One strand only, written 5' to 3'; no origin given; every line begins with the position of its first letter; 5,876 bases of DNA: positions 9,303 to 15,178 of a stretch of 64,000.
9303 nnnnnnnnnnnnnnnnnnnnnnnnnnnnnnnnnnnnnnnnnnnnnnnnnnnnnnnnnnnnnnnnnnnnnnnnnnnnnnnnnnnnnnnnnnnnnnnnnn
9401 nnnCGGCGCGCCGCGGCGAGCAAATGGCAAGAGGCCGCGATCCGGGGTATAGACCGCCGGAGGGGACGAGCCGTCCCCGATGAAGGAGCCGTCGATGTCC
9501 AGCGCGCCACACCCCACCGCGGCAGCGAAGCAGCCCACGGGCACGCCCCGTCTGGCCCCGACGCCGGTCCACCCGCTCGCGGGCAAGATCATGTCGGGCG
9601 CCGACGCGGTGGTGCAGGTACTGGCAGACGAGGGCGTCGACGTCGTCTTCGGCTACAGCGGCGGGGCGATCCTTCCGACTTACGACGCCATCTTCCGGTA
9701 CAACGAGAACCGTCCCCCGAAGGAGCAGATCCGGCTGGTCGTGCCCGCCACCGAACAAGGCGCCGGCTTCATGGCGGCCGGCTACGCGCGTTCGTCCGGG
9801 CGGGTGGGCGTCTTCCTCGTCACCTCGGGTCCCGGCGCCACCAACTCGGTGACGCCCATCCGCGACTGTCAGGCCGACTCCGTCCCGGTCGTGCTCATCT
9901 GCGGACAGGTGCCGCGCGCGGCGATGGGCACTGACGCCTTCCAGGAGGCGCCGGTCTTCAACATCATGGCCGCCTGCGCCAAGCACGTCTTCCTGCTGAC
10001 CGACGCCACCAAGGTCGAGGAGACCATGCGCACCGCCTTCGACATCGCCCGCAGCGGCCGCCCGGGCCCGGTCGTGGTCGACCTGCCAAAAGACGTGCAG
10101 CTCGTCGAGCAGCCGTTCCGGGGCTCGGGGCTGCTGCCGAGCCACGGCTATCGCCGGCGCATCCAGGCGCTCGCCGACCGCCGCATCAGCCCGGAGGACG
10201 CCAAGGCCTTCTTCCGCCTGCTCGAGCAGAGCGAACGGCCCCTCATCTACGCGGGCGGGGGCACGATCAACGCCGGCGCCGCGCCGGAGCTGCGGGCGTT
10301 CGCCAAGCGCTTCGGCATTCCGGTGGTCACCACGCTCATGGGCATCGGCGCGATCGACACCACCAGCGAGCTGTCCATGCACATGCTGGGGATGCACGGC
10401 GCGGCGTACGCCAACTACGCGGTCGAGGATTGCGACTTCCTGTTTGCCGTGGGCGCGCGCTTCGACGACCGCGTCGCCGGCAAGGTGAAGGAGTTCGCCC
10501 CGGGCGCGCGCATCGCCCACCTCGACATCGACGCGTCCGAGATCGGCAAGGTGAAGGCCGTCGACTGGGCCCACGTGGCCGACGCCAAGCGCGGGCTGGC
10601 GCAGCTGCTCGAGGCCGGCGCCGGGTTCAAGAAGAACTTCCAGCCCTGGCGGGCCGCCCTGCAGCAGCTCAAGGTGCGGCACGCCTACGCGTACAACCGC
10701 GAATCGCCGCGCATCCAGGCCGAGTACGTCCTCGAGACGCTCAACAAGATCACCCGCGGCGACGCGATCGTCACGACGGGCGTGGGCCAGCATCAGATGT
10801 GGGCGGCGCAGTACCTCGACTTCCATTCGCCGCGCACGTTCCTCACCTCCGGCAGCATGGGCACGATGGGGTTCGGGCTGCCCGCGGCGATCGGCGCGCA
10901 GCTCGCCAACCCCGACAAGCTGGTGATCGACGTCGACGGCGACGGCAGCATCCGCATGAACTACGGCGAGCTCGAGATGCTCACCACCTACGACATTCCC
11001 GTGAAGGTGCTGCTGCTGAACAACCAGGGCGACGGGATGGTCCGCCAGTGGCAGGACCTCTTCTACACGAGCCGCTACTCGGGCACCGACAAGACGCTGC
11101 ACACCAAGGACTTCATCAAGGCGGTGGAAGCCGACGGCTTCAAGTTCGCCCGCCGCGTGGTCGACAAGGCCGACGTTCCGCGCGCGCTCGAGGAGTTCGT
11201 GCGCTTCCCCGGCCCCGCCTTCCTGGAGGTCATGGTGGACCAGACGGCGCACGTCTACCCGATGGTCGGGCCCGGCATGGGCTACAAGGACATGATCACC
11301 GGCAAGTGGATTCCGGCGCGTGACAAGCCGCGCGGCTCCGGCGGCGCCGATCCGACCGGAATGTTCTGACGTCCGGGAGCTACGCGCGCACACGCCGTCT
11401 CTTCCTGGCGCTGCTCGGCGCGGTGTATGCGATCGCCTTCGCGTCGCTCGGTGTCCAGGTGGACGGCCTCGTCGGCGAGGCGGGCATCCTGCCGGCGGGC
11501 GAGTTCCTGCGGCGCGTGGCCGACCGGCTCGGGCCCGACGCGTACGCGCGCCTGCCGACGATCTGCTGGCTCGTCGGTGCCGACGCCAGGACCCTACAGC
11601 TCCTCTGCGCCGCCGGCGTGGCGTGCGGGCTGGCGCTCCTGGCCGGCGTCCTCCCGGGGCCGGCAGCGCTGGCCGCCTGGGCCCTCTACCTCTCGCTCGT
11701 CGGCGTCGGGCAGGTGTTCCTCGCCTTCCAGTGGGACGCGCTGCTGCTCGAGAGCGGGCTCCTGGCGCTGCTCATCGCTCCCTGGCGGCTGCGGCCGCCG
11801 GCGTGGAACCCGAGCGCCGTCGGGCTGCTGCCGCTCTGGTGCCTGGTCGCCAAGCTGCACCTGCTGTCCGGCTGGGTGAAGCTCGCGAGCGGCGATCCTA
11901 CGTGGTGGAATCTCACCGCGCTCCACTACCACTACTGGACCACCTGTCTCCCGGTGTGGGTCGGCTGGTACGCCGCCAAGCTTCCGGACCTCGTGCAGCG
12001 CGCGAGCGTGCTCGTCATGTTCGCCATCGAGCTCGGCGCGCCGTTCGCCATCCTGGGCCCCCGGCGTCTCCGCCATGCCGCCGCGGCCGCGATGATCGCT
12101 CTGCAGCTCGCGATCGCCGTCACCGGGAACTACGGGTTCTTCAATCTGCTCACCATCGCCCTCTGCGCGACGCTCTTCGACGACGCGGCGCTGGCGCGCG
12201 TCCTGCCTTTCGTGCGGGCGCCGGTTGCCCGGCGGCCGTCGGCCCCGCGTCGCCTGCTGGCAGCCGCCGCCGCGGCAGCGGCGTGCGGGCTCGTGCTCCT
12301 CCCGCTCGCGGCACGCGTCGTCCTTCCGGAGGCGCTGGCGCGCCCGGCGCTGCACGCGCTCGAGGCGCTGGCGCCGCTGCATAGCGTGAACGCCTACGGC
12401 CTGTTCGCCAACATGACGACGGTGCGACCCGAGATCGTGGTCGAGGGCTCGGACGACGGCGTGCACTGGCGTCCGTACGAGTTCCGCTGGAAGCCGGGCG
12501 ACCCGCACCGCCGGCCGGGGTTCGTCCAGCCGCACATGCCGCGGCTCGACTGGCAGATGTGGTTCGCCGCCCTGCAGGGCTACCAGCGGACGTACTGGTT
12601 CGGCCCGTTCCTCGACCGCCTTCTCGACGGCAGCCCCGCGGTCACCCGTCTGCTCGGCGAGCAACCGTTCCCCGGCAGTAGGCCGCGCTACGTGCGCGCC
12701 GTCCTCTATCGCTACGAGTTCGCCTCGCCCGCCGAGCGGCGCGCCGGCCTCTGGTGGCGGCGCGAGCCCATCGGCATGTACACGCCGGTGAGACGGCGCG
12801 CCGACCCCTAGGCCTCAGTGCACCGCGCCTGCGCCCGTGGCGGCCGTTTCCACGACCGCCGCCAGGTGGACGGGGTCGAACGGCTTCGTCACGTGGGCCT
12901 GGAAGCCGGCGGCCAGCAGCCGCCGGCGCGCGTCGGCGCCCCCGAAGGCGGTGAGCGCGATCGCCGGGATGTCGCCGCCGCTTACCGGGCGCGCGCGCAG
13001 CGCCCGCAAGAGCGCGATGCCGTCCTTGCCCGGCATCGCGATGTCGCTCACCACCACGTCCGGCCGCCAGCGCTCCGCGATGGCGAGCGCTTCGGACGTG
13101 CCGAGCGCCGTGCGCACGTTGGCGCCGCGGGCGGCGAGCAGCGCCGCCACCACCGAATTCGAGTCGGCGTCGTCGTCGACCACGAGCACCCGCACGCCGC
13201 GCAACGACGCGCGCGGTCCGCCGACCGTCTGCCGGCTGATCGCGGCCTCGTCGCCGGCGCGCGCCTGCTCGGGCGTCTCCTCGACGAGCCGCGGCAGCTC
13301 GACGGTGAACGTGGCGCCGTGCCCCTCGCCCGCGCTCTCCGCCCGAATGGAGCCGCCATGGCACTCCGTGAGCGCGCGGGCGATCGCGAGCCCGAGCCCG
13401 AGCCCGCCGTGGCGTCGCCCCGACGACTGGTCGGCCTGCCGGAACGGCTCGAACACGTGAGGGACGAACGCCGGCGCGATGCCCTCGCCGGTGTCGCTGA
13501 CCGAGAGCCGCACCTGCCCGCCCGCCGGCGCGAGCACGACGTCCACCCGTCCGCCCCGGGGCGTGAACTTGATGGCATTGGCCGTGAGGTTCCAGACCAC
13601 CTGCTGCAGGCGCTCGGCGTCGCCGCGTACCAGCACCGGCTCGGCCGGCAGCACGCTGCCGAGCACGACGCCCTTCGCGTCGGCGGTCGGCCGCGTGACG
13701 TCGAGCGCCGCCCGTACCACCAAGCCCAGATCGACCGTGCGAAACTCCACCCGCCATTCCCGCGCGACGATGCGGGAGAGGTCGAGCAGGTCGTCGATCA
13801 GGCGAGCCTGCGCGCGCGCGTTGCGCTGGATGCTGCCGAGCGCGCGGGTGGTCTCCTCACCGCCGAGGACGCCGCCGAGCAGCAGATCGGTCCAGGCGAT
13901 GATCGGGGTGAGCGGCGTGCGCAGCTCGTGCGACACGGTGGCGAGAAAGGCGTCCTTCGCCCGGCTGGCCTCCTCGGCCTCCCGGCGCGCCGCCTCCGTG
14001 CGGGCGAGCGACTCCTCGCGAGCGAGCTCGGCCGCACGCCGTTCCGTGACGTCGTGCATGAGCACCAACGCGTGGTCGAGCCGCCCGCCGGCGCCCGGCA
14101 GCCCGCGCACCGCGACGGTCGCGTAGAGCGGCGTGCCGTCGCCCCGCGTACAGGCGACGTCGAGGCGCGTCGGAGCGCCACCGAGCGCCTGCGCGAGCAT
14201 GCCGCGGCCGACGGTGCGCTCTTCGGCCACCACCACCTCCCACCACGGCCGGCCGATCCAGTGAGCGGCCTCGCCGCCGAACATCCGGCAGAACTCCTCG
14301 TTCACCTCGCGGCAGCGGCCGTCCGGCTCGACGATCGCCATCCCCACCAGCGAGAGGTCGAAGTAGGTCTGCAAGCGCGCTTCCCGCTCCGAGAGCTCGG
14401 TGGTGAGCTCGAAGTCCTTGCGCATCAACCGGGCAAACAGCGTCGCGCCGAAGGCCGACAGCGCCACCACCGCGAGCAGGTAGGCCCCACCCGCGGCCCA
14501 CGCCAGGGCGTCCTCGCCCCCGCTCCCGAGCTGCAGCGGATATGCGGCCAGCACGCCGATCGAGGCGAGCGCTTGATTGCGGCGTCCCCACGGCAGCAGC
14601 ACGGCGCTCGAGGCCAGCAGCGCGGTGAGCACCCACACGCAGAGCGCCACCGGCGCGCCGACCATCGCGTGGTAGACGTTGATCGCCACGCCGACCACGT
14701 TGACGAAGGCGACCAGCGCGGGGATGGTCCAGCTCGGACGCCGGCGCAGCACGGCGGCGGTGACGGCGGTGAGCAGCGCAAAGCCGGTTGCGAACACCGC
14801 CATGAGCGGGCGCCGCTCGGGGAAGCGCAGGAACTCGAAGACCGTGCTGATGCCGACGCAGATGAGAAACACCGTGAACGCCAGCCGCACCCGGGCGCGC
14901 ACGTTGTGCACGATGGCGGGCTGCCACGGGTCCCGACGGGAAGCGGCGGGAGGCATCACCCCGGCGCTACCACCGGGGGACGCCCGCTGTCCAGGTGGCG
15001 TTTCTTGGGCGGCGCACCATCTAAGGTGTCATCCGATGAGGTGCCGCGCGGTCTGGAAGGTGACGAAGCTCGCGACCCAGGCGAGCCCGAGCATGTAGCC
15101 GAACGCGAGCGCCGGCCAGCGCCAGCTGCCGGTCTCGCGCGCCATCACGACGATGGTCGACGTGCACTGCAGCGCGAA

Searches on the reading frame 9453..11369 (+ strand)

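Call 44: search_protein_families(library=pfam, proteins=[window:9453-11369:+], max_evalue=0.00001)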
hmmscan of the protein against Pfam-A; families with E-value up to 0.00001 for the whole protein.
window:9453-11369:+ (638 aa): 3 families
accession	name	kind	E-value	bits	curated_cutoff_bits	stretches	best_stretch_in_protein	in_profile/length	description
PF02775.26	TPP_enzyme_C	-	1.6e-47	161.5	21.9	1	443-593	1-151/151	Thiamine pyrophosphate enzyme, C-terminal TPP binding domain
PF00205.28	TPP_enzyme_M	-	1e-43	148.8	30.4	1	253-385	4-137/137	Thiamine pyrophosphate enzyme, central domain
PF02776.23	TPP_enzyme_N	-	6e-35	120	26.8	1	47-165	1-112/119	Thiamine pyrophosphate enzyme, N-terminal TPP binding domain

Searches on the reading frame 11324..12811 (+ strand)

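Call 44: search_protein_families(library=pfam, proteins=[window:11324-12811:+], max_evalue=0.00001)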
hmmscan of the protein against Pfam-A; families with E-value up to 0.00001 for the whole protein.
window:11324-12811:+ (495 aa): 2 families
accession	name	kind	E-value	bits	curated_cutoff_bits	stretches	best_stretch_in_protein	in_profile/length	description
PF25179.1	LMF1_C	-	7e-47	159.4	34.2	1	355-488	2-139/139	Lipase maturation factor C-terminal domain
PF06762.20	LMF1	-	2.1e-46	158.4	27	1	134-290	2-161/163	Lipase maturation factor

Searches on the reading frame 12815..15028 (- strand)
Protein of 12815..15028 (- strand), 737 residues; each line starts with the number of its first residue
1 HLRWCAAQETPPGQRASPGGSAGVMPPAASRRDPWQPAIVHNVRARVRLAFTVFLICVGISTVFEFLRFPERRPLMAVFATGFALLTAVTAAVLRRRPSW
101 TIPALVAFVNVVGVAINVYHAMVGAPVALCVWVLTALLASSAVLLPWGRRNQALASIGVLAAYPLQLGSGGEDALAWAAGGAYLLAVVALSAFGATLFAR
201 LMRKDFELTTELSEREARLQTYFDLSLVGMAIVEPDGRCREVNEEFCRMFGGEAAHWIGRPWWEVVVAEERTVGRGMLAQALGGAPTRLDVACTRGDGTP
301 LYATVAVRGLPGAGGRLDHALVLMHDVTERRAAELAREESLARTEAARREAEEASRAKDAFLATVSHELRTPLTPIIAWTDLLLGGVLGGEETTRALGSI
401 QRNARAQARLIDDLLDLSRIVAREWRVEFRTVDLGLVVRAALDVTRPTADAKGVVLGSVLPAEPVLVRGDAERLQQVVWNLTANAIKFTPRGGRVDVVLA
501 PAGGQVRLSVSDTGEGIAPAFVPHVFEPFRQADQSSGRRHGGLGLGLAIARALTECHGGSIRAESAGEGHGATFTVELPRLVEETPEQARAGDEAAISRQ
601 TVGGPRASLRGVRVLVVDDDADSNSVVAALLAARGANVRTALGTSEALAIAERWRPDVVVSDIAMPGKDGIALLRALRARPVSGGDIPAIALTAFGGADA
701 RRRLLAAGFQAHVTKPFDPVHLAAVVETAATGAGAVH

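Call 44: search_protein_families(library=pfam, proteins=[window:12815-15028:-], max_evalue=0.00001)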
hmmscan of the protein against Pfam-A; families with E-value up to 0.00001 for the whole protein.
window:12815-15028:- (737 aa): 7 families
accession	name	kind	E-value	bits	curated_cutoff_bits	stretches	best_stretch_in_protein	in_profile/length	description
PF02518.31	HATPase_c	-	4.4e-29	101.6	26.4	1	469-580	1-109/111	Histidine kinase-, DNA gyrase B-, and HSP90-like ATPase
PF00072.30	Response_reg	-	1e-20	74.4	30.2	1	614-726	1-110/111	Response regulator receiver domain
PF00512.31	HisKA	-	2.6e-16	59.8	26.9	1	357-420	1-63/66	His Kinase A (phospho-acceptor) domain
PF08448.16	PAS_4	-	1.5e-13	51.4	23.1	1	225-332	3-110/110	PAS fold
PF13426.13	PAS_9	-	5.9e-09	36.6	27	1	228-329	2-103/103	PAS domain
PF00989.32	PAS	-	6.8e-08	32.9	22.6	1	223-327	7-113/113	PAS fold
PF13188.13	PAS_8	-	5.9e-06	26.4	21.8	0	217-264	1-48/65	PAS domain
